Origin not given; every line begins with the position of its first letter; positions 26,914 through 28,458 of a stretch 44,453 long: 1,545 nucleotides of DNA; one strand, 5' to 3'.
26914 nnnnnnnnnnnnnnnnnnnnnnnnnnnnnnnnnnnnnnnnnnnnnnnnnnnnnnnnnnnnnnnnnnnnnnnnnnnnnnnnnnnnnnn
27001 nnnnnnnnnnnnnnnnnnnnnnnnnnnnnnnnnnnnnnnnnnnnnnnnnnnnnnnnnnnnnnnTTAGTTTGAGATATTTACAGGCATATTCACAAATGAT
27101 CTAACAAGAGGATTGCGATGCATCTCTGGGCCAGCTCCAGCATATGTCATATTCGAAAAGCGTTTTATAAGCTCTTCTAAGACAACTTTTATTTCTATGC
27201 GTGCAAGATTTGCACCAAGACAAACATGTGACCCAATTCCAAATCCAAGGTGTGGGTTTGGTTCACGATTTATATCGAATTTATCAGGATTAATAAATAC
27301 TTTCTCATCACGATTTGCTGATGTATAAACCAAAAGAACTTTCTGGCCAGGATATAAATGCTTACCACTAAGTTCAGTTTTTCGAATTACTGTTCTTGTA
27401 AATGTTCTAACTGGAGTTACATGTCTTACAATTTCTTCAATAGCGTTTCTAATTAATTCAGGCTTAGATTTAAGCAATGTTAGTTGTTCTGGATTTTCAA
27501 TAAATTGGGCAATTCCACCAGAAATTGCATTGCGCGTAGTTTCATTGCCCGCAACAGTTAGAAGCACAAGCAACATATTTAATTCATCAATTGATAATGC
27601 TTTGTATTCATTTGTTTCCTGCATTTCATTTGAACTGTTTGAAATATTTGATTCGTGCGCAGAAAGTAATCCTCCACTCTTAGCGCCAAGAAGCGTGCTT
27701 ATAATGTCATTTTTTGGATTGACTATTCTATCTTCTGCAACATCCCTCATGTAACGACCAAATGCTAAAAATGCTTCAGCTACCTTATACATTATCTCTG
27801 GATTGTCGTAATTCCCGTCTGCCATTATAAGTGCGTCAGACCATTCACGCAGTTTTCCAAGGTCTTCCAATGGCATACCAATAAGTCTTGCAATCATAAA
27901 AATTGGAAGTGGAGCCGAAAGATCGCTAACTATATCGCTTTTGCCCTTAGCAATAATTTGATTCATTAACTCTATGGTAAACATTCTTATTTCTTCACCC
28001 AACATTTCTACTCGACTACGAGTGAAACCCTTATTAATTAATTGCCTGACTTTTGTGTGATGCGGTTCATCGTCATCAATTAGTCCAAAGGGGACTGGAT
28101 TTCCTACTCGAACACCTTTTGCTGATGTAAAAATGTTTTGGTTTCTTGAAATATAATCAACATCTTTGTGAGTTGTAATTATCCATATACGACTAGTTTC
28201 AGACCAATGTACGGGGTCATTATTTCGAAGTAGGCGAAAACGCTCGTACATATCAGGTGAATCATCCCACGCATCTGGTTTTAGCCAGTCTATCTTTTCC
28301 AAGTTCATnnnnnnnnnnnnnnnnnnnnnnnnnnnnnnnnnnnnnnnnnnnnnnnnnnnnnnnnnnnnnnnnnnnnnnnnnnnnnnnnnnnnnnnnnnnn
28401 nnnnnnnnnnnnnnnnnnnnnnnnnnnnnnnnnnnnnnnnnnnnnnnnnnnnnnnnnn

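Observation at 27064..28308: Cytochrome P450 with no redox partner visible in the window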

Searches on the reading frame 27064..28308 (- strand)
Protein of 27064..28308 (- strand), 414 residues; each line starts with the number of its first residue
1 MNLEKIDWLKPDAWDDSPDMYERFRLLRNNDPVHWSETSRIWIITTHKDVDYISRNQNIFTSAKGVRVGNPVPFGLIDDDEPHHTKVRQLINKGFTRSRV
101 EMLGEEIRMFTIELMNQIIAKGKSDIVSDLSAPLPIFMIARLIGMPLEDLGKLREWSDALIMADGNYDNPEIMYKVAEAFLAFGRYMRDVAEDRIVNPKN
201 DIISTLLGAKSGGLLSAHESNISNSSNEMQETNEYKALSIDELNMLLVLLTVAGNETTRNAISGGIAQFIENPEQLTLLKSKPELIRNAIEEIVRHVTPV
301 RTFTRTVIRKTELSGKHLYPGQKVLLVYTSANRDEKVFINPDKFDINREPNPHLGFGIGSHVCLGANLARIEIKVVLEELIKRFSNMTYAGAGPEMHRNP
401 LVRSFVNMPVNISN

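Call 3: search_protein_families(library=pfam, proteins=[window:27064-28308:-], max_evalue=0.01)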
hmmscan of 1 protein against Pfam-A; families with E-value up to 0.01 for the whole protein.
window:27064-28308:- (414 aa): 1 family
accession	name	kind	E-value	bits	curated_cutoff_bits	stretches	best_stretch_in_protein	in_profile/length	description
PF00067.27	p450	-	1.3e-27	97.2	22.8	2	285-409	323-455/462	Cytochrome P450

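Call 4: search_protein_families(library=ncbifam, proteins=[window:27064-28308:-], max_evalue=0.01)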
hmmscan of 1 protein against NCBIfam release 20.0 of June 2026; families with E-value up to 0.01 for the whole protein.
window:27064-28308:- (414 aa): 9 families
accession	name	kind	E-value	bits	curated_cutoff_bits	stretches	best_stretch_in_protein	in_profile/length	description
NF041177.1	Cyp119_Thmprot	equivalog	6.4e-55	186.4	680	1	20-389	1-345/368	cytochrome P450 Cyp119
TIGR04538.1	P450_cycloAA_1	subfamily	2.9e-48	164.7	500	1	19-388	10-370/395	cytochrome P450, cyclodipeptide synthase-associated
NF041802.1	P450_SolI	exception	1.5e-45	155.5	850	2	234-412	244-422/424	solanimycin biosynthesis cytochrome P450 SolI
NF045816.1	PentlenlactSyn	equivalog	2.2e-39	135.3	700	2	236-390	213-372/396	pentalenolactone synthase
TIGR04458.1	CYP450_TxtE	equivalog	1.4e-35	122.7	500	1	79-412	87-402/403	4-nitrotryptophan synthase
TIGR04515.1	P450_rel_GT_act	subfamily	1.1e-34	120.5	343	1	18-410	31-385/386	P450-derived glycosyltransferase activator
NF050147.1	aminopyruv_ApyO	equivalog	9.3e-11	41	525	1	281-385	284-394/444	RiPP biosynthesis cytochrome P450 ApyO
NF045812.1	PentlenOxigase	equivalog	7.8e-06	25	800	1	285-384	301-409/444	pentalenene oxygenase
NF051859.1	AlbFlvMonOxTrpSyn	equivalog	0.00094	17.9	700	1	286-387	320-430/457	bifunctional albaflavenone monooxygenase/terpene synthase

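Call 5: search_solved_structures(query=window:27064-28308:-, max_evalue=1e-10, show_alignments=2)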
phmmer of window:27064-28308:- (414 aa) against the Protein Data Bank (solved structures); distinct sequences matched with E-value up to 1e-10: 397 (the best 60 are shown).
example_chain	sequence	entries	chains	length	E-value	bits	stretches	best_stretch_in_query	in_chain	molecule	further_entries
8vxi_A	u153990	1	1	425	1.5e-78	267.7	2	237-412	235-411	CYP125MRCA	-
8vxg_A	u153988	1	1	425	1.3e-77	264.6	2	238-412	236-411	CYP125MRCA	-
2xkr_A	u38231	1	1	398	2.3e-62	214.4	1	22-390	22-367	PUTATIVE CYTOCHROME P450 142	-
7p5t_A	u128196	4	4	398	2.3e-62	214.4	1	22-390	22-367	Steroid C26-monooxygenase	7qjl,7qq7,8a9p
8a6w_B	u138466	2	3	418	2.9e-62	214.1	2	236-390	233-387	Steroid C26-monooxygenase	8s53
7smz_A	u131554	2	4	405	1.1e-61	212.2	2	237-400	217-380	Cytochrome P450 142A3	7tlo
2yoo_A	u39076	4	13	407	2.1e-61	211.3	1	21-398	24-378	P450 HEME-THIOLATE PROTEIN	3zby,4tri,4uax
7sh5_A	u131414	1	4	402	1.3e-60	208.6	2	237-400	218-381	Cytochrome P450 142A3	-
5dqn_A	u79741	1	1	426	4.4e-60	206.9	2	236-392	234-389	Cytochrome P450 CYP125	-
4apy_A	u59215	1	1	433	5.3e-60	206.6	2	237-392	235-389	P450 HEME-THIOLATE PROTEIN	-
7qwn_A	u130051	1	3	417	1.9e-59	204.8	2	236-387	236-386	Steroid C26-monooxygenase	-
7r1i_A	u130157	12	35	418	1.9e-59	204.8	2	236-387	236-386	Steroid C26-monooxygenase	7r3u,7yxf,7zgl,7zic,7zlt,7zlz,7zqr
2xn8_A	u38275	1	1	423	2e-59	204.7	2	236-387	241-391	PUTATIVE CYTOCHROME P450 125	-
2xc3_A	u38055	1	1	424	2e-59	204.7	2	236-387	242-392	PUTATIVE CYTOCHROME P450 125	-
2x5l_A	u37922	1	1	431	2.2e-59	204.6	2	236-387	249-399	PUTATIVE CYTOCHROME P450 125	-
3ivy_A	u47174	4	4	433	2.2e-59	204.6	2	236-387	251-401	Cytochrome P450 CYP125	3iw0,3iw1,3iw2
2x5w_A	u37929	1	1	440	2.4e-59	204.5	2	236-387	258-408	PUTATIVE CYTOCHROME P450 125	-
7y9o_A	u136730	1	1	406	3.4e-59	203.9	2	236-393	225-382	Cytochrome P450 monooxygenase YjiB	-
7y97_A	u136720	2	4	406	5.7e-59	203.2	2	236-394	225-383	Cytochrome P450 monooxygenase YjiB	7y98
5l90_A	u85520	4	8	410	1.4e-58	202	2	230-405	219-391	Cytochrome P450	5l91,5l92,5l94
4rm4_A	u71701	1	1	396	3.6e-56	194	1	22-391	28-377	Cytochrome P450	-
8yhn_A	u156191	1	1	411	3.9e-56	193.9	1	12-408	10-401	Cytochrome P450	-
8gdi_A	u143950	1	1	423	8.3e-54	186.2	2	237-387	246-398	Cytochrome P450 124A1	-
6cvc_A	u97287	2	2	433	8.5e-54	186.2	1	41-388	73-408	Cytochrome P450 124A1, Cyp124A1 | Cytochrome P450 124A1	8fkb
5ofq_A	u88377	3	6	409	9e-54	186.1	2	22-213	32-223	Cytochrome P450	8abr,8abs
8fjo_A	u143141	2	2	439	9e-54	186.1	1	41-388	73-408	Cytochrome P450 124A1, Cyp124A1 | Cytochrome P450 124A1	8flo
2wm4_A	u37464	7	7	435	1.9e-53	185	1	41-388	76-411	PUTATIVE CYTOCHROME P450 124 | Methyl-branched lipid omega-hydroxylase | CYP124 in complex with inhibitor carbethoxyhexyl imidazole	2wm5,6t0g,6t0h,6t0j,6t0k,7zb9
4yzr_A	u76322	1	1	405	3.3e-51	177.7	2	237-413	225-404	Polyketide biosynthesis cytochrome P450 PksS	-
5li6_A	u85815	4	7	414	5.9e-51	176.8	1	39-388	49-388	Putative cytochrome P450 126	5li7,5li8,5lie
1cpt_A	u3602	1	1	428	1.6e-50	175.4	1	243-410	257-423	CYTOCHROME P450-TERP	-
8eul_A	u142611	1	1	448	1.7e-50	175.3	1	243-410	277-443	Cytochrome P450-terp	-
8euh_A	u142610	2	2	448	2.1e-50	175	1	10-410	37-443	Cytochrome P450-terp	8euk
7ant_A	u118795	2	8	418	5e-50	173.8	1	232-413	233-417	Cytochrome P450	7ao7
3ejb_B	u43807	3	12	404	7e-50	173.3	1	78-391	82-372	Biotin biosynthesis cytochrome P450-like enzyme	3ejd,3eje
9vgn_A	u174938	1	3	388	1e-49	172.7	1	22-397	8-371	Cytochrome P450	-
9vgm_A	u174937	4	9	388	2.2e-49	171.7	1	22-397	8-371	Cytochrome P450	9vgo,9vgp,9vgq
8b2p_A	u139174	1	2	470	5.4e-49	170.4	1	4-411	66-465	Cytochrome P450 alkane hydroxylase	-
4z5p_A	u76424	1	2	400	8.4e-48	166.5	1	16-391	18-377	Cytochrome P450 hydroxylase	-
3rwl_A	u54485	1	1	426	2.9e-47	164.7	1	3-412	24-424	Cytochrome P450 alkane hydroxylase 1 CYP153A7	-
6bld_A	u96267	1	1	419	4.5e-47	164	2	244-387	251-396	Cytochrome P450 268A2 Cyp268A2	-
7wex_A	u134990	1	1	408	1.2e-46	162.6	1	19-410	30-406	Cytochrome P450 hydroxylase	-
5fyf_A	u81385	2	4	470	3.2e-46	161.2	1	22-411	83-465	CYTOCHROME P450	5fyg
9kki_A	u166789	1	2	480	7.4e-46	160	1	247-401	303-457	Cytochrome P450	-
6l39_A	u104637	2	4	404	8.9e-46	159.8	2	238-406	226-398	Cytochrome P450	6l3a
8hgd_B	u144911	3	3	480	1e-45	159.6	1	247-410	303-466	Cytochrome P450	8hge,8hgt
6gk5_A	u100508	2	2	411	1e-45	159.6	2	232-390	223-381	Cytochrome P450 CYP267B1 protein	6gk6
9uy0_A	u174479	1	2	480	1e-45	159.6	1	247-401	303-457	Cytochrome P450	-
2wgy_A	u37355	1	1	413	1.1e-45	159.5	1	18-392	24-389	CYTOCHROME P450 130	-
9ixl_B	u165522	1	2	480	2.6e-45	158.3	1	247-401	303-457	Cytochrome P450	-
2wh8_A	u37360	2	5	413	3.3e-45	157.9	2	18-212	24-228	PUTATIVE CYTOCHROME P450 130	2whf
2uuq_A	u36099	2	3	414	3.3e-45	157.9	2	18-212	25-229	CYTOCHROME P450 130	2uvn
5cje_A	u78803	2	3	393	9.2e-45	156.4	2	237-410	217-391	Cytochrome P450 hydroxylase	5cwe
6gmf_A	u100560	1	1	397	1.3e-43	152.6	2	246-390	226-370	Putative cytochrome P450 hydroxylase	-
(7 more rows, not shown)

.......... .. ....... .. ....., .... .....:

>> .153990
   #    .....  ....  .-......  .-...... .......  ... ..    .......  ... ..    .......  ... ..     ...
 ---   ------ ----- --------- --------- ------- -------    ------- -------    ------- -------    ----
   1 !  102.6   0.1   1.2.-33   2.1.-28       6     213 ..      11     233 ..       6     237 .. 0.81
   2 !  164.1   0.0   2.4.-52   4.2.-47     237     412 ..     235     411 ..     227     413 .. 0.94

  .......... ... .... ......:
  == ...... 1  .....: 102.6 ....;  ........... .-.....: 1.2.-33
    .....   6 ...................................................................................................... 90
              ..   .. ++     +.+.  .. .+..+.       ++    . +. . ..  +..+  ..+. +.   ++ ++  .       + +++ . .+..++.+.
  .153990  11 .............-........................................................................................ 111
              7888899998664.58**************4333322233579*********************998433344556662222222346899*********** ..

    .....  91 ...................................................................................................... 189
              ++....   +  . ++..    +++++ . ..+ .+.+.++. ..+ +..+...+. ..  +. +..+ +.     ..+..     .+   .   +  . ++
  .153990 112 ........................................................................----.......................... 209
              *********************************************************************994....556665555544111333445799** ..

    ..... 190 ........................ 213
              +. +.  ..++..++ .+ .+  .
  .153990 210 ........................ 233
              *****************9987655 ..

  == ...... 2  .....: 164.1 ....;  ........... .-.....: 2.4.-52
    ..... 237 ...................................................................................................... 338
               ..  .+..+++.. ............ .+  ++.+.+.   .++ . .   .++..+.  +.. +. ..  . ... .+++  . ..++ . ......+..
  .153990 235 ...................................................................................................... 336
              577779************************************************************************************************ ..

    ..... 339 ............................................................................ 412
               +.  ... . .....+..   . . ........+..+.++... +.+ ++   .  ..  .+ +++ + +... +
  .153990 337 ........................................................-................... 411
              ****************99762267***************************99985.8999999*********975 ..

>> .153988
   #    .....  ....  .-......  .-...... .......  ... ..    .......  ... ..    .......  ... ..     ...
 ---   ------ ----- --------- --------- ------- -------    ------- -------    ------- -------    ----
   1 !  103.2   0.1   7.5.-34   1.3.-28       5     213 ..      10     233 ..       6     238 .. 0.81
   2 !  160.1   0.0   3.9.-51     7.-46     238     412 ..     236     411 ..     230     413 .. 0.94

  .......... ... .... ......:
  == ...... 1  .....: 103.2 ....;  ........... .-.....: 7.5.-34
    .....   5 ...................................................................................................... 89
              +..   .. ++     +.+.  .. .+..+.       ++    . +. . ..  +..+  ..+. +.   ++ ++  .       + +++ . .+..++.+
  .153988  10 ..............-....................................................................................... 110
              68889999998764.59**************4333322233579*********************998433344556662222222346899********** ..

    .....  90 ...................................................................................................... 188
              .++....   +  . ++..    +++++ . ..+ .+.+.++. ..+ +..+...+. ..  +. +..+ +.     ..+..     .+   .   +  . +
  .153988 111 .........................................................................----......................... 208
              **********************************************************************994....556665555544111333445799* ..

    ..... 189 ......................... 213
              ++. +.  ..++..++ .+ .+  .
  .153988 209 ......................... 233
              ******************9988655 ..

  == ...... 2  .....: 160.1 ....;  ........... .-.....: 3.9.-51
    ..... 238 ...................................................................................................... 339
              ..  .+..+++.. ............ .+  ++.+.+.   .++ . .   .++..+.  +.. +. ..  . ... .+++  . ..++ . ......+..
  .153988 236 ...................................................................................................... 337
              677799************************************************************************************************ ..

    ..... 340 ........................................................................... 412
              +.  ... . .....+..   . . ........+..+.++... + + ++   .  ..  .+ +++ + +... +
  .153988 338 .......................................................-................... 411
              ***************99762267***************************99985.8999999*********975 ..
